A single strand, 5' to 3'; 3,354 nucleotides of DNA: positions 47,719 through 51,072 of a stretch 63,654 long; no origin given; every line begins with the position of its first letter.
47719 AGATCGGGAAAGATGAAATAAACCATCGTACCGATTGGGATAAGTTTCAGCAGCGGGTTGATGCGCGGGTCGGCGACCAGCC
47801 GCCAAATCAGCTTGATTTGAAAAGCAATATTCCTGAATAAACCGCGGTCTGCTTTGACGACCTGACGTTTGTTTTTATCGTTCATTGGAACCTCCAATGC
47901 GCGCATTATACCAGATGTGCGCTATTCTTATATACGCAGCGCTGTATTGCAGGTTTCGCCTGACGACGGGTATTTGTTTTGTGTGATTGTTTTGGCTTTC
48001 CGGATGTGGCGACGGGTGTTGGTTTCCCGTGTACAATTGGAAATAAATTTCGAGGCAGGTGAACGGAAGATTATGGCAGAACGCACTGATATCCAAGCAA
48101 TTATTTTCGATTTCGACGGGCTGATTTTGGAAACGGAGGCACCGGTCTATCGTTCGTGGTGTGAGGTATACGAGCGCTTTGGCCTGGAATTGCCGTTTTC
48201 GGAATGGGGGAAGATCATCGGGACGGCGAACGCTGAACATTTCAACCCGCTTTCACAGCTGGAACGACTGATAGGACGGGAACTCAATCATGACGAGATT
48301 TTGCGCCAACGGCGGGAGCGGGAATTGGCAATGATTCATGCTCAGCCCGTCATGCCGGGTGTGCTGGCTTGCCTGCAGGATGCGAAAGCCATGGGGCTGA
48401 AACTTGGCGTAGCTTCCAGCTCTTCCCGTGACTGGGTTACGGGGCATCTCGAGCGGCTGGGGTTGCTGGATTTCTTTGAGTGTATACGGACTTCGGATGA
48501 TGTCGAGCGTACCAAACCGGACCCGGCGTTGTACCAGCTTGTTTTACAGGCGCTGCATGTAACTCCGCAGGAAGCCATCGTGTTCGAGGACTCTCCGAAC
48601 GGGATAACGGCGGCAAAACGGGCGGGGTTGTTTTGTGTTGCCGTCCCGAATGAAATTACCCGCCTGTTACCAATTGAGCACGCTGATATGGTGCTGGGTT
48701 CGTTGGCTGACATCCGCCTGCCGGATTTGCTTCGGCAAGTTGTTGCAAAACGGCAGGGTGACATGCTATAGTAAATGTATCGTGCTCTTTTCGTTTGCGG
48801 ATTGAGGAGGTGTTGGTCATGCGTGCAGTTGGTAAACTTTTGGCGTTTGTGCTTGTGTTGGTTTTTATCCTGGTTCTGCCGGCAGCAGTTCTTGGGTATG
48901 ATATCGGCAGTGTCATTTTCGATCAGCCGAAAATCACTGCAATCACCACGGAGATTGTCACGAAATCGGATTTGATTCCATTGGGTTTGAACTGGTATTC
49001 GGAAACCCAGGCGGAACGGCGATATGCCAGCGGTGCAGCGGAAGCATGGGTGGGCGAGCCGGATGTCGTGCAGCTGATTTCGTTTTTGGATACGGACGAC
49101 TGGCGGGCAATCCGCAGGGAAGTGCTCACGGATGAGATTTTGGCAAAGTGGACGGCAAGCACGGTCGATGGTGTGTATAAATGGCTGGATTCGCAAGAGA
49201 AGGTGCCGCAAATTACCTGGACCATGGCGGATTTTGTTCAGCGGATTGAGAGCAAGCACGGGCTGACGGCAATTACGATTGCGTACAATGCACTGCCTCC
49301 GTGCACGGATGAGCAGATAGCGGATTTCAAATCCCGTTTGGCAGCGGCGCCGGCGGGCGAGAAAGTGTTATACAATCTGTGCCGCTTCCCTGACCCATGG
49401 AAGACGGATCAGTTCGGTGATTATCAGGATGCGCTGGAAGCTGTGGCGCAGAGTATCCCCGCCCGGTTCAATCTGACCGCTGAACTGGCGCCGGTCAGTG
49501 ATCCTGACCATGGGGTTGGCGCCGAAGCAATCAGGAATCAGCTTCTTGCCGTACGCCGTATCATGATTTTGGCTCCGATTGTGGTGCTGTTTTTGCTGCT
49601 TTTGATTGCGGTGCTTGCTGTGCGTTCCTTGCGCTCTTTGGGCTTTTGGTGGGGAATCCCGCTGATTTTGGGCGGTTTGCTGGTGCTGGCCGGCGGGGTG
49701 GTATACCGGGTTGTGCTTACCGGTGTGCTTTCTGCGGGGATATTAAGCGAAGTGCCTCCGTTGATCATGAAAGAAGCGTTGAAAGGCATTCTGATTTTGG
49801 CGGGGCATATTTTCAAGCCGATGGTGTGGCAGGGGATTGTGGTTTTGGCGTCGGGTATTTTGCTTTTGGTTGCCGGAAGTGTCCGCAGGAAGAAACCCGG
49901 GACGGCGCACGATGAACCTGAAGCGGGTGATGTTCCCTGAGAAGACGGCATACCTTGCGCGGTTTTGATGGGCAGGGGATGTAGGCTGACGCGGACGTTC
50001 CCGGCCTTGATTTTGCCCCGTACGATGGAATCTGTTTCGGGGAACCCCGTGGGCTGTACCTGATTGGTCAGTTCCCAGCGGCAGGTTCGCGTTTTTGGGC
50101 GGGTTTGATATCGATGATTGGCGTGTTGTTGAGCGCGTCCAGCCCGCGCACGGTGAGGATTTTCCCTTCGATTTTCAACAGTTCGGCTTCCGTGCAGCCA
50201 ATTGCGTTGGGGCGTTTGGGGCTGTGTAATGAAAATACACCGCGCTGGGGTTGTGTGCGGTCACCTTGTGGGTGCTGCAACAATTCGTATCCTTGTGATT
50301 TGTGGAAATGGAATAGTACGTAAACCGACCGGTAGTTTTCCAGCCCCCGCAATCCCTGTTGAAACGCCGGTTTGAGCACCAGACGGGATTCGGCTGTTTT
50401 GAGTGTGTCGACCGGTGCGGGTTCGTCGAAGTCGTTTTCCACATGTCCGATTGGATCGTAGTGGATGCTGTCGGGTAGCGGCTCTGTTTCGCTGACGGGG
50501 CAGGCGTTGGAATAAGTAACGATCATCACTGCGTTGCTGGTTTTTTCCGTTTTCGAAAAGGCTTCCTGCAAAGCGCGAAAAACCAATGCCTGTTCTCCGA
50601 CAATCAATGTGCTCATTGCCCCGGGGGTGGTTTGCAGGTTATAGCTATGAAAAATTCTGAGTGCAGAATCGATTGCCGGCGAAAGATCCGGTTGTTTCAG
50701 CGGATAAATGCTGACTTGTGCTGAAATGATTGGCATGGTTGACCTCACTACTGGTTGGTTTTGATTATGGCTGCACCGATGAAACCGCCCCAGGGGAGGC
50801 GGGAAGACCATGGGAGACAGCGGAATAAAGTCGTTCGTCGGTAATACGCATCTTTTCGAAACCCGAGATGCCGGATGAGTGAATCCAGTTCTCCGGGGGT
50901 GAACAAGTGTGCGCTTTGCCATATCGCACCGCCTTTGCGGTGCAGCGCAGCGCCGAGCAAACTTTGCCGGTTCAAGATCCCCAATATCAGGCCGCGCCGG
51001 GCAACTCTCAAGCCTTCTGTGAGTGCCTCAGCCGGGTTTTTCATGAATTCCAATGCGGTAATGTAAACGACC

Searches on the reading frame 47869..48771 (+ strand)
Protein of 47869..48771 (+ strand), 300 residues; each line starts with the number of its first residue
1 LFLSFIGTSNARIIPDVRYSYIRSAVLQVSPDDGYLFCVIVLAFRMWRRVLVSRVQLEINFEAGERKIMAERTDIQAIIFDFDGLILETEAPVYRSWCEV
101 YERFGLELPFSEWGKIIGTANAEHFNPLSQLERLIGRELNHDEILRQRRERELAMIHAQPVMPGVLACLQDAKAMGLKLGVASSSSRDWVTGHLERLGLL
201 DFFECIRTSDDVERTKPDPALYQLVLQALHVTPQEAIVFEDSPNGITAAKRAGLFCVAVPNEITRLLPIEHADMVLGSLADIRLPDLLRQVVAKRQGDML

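Call 58: search_protein_families(library=pfam, proteins=[window:47869-48771:+], max_evalue=0.00001)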
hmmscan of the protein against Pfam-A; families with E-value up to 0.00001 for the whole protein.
window:47869-48771:+ (300 aa): 3 families
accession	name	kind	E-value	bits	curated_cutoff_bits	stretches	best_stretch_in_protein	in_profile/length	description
PF13419.12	HAD_2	-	1.2e-36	126.9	23.8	1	78-259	1-178/178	Haloacid dehalogenase-like hydrolase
PF00702.32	Hydrolase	-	1e-32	114.6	26.4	1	75-253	1-191/191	haloacid dehalogenase-like hydrolase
PF12710.13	HAD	-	2.7e-06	28.4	27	1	78-210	1-132/189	haloacid dehalogenase-like hydrolase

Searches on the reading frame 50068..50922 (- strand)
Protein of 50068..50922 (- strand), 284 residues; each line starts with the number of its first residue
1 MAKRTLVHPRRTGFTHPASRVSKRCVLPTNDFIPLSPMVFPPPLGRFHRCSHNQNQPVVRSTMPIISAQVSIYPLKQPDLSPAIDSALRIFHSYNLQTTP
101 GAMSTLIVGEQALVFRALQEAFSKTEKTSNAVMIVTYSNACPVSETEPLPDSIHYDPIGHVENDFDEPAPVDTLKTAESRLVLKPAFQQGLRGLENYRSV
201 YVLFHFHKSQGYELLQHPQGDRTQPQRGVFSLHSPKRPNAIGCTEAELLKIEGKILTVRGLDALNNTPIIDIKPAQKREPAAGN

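Call 58: search_protein_families(library=pfam, proteins=[window:50068-50922:-], max_evalue=0.00001)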
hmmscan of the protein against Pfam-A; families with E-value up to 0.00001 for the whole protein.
window:50068-50922:- (284 aa): 3 families
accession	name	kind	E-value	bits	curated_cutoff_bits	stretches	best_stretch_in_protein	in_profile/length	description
PF01980.22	TrmO_N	-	6.5e-27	94.5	26.8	1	173-274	8-110/116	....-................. O N-terminal domain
PF07615.16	Ykof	-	5.2e-08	33.7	21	1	67-142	3-79/81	YKOF-related Family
PF01910.22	Thiamine_BP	-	8.7e-06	26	24.9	0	68-128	1-63/92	Thiamine-binding protein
